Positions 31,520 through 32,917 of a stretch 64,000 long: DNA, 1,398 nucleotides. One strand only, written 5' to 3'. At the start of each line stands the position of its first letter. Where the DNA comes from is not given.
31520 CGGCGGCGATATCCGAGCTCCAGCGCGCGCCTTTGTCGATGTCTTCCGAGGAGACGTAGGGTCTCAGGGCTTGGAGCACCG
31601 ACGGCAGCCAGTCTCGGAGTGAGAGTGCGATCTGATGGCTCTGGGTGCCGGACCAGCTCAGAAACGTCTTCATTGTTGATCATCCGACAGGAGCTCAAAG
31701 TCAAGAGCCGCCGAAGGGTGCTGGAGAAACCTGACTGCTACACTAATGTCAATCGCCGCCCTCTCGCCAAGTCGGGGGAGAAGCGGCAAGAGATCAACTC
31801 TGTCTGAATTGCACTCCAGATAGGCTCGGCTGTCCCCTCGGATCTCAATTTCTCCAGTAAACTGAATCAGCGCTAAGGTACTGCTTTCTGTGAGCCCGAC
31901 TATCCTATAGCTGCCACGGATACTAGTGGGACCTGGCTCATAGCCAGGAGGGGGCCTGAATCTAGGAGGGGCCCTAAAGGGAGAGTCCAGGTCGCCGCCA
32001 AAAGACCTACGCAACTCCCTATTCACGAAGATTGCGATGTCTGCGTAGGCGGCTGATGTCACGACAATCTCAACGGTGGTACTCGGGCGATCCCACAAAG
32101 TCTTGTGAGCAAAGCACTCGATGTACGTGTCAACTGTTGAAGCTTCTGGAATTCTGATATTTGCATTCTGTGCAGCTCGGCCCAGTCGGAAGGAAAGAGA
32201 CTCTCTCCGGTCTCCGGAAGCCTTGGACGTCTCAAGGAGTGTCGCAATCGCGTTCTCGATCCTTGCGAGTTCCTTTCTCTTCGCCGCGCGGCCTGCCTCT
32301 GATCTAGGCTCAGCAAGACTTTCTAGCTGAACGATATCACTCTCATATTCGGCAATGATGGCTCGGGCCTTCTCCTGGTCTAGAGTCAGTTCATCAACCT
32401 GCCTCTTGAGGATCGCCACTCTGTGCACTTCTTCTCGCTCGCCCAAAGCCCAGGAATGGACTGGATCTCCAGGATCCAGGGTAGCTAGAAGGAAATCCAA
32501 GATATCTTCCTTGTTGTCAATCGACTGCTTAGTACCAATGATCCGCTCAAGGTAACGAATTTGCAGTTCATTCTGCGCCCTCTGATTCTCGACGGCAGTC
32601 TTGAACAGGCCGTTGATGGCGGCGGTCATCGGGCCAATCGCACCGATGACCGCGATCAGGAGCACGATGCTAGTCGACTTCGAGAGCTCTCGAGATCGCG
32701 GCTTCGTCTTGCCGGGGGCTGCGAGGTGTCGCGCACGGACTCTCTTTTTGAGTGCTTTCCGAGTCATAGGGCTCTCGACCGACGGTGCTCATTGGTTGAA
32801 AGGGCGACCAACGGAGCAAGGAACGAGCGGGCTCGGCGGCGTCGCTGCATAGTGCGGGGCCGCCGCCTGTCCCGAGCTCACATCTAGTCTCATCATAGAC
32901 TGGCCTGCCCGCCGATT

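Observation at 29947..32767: Three-gene operon: two tandem TIR-domain proteins plus a single-pass coiled-coil membrane protein. Candidate novel Thoeris-like anti-phage system.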

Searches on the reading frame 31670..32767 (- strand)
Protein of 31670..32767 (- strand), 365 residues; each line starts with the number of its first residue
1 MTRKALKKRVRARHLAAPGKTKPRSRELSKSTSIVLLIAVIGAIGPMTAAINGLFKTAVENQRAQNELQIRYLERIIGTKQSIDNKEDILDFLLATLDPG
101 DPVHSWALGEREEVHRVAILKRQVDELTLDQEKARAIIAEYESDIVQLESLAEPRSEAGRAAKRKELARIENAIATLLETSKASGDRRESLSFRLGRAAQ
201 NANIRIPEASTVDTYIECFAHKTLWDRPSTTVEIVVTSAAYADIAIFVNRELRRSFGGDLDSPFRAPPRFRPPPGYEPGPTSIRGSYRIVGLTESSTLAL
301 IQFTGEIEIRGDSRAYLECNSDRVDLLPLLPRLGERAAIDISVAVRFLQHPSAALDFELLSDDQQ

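Call 3: search_protein_families(library=pfam, proteins=[window:31670-32767:-], max_evalue=0.1)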
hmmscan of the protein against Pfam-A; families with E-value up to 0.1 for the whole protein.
window:31670-32767:- (365 aa): 1 family
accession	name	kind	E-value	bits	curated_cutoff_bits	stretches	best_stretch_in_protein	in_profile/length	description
PF05010.19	TACC_C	-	0.01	16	29.9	1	115-184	22-91/201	Transforming acidic coiled-coil-containing protein (TACC), C-terminal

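Call 4: search_protein_families(library=padloc, proteins=[window:31670-32767:-], max_evalue=0.1)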
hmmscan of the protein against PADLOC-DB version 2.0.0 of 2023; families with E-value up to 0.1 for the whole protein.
window:31670-32767:- (365 aa): 1 family
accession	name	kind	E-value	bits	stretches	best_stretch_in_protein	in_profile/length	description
PDLC00517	JetC1|JetC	-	0.0054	13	1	61-197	270-404/1119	DUF3584 domain; MukB-like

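Call 5: search_protein_families(library=ncbifam, proteins=[window:31670-32767:-], max_evalue=0.1)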
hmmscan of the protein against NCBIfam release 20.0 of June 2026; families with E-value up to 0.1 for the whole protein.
window:31670-32767:- (365 aa): 0 families

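Call 6: search_protein_families(library=phrogs, proteins=[window:31670-32767:-], max_evalue=0.1)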
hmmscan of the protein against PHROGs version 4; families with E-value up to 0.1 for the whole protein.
window:31670-32767:- (365 aa): 0 families

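Call 10: find_homologous_proteins(query=window:31670-32767:-)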
Query window:31670-32767:- (365 aa): 1 proteins with E <= 0.001 among 8000 candidates.
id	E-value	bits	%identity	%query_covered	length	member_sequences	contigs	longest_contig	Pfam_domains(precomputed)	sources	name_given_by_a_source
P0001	6.1e-232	787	100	100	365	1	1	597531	-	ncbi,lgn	ncbi:MAG: hypothetical protein AAGC60_00255 [Acidobacteriota bacterium]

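Call 22: predict_structure(protein=window:31670-32767:-)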
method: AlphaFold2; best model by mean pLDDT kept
length: 365 residues; sequences in the alignment: 1
mean_pLDDT: 43.6   pTM: 0.24
mean pLDDT of the five models: 43.6, 43.0, 42.6, 39.8, 32.1
residues with pLDDT >= 90: 4; 70-90: 45; 50-70: 53; < 50: 263
segments of 3 or more residues with pLDDT < 50: 9-11, 13-33, 75-122, 184-365
pLDDT, mean of each block of 10 residues (from residue 1): 50 40 39 49 53 59 58 44 41 36 31 41 56 78 88 86 87 78 41 23 28 26 28 31 28 26 29 36 38 33 40 35 34 37 30 23 27
secondary structure, 60 per line:
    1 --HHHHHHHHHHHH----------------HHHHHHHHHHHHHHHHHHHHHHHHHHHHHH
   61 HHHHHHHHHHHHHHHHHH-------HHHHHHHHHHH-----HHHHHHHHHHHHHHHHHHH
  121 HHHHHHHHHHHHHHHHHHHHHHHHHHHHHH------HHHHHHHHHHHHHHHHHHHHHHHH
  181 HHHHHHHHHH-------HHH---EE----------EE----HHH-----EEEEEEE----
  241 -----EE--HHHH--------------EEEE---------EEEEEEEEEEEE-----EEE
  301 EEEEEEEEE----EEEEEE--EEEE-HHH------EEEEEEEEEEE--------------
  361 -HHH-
elements in order: H3-14 H31-78 H86-96 H102-150 H157-190 E230-236 H250-253 E268-271 E281-292 E298-309 E314-319 E322-325 E336-346

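Call 35: search_protein_representatives(protein=window:31670-32767:-)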
Query: 365 residues. Proteins with E-value up to 0.001 (for the whole library): 51; up to 1e-10: 8; up to 1e-30: 1. The best 51 are listed.
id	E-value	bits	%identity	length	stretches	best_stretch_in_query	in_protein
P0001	1.9e-232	786.8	100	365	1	1-365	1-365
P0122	3.5e-15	72.6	36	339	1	30-169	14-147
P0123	6.2e-14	68.5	37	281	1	29-128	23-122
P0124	1.3e-13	67.5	34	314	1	7-137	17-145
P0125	7.2e-13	65.0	33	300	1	31-170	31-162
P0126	1.7e-12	63.8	38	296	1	32-157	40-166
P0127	3.2e-12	62.9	36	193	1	34-181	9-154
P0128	4.0e-12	62.6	39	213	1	34-166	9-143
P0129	1.1e-10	57.9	26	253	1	21-212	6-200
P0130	3.1e-10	56.4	34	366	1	34-182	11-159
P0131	3.4e-10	56.3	28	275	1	32-176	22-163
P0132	3.7e-10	56.1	26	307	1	27-193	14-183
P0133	4.1e-10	56.0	32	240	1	28-141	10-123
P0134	7.4e-10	55.1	30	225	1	30-177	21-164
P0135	2.4e-09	53.4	24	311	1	31-203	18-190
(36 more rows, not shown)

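Call 37: search_protein_families(library=pfam, alignment_id=A1, max_evalue=0.01)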
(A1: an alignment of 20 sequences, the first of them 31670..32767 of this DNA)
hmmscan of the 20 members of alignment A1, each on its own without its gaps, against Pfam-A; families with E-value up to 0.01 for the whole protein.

A. member 1, window:31670-32767:- (365 aa): 0 families

B. families by the number of members that match (of 20 scanned): 8 families
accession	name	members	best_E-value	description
PF08239.17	SH3_3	1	1.2e-13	Bacterial SH3 domain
PF05036.18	SPOR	1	2e-10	SPOR domain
PF06347.19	SH3_4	1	3.9e-07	Bacterial SH3 domain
PF16754.10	Pesticin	1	3.7e-05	Bacterial toxin homologue of phage lysozyme, C-term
PF23991.1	DUF7310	1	0.00041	Coiled-coil region of unknown function (DUF7310)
PF10455.14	BAR_2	1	0.0051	Bin/amphiphysin/Rvs domain for vesicular trafficking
PF17173.10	DUF5129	1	0.0059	Domain of unknown function (DUF5129)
PF25263.1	DUF7863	1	0.0071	Domain of unknown function (DUF7863)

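Call 38: find_encoding_contigs(protein=P0122, flank=6000, max_places=3)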
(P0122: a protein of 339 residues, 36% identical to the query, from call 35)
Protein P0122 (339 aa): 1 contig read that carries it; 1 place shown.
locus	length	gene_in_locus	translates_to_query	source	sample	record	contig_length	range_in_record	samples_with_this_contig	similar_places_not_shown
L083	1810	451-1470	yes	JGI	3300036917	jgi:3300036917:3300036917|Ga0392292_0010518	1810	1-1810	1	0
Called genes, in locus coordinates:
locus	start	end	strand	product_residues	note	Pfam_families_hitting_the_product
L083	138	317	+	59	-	-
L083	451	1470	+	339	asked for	-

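Call 40: find_related_loci(query=A1, collection=viral_contigs, flank=6000)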
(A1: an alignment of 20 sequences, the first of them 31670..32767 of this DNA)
Query A1 (365 aa) in viral_contigs; peptide patterns used: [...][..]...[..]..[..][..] (x = any residue, [..] = any of these).
22 stretches matched a pattern, but none encodes a relative of the query by tblastn (E <= 1e-3).

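Call 41: find_encoding_contigs(protein=P0123, flank=6000, max_places=3)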
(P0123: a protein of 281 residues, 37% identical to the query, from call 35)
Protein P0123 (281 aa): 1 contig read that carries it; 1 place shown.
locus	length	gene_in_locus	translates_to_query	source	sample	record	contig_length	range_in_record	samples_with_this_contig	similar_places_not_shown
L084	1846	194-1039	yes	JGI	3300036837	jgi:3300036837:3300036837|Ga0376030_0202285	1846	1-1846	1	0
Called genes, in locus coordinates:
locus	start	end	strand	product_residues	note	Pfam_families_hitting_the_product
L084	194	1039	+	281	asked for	-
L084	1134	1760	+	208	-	-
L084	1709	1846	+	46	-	?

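Call 42: find_encoding_contigs(protein=P0125, flank=6000, max_places=3)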
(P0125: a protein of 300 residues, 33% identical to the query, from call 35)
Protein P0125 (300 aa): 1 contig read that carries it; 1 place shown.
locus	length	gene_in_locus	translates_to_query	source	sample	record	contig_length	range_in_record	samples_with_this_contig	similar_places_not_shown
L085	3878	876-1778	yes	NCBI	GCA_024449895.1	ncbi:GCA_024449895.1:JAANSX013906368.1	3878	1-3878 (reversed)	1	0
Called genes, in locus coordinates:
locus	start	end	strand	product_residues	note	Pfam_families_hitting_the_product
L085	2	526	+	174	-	?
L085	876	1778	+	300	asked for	-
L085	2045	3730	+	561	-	-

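Call 43: find_encoding_contigs(protein=P0130, flank=6000, max_places=3)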
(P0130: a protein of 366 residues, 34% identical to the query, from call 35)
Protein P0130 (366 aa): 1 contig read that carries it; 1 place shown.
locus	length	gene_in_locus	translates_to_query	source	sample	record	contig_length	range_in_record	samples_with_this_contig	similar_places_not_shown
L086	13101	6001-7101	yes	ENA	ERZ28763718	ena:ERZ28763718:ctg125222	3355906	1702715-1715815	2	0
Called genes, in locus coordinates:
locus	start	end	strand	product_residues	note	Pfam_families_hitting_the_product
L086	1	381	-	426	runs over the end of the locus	PF22807:TrAA12, PF23500:DUF7133 (weak), PF07995:GSDH, PF22807:TrAA12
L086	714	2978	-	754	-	PF06452:CBM9_1, PF19313:DUF5916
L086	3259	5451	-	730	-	PF06452:CBM9_1, PF19313:DUF5916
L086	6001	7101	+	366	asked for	-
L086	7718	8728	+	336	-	-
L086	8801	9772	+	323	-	PF00586:AIRS, PF02769:AIRS_C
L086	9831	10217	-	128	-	PF00583:Acetyltransf_1, PF13673:Acetyltransf_10, PF13508:Acetyltransf_7, PF08445:FR47 (weak)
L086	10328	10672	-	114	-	-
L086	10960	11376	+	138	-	-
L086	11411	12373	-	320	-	PF02899:Phage_int_SAM_1, PF13495:Phage_int_SAM_4 (faint), PF00589:Phage_integrase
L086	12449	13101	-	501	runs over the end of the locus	PF01134:GIDA, PF01266:DAO (weak), PF13450:NAD_binding_8 (weak), PF01134:GIDA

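Call 64: search_solved_structures(query=window:31670-32767:-, max_evalue=10)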
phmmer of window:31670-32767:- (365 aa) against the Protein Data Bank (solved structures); distinct sequences matched with E-value up to 10: 0.
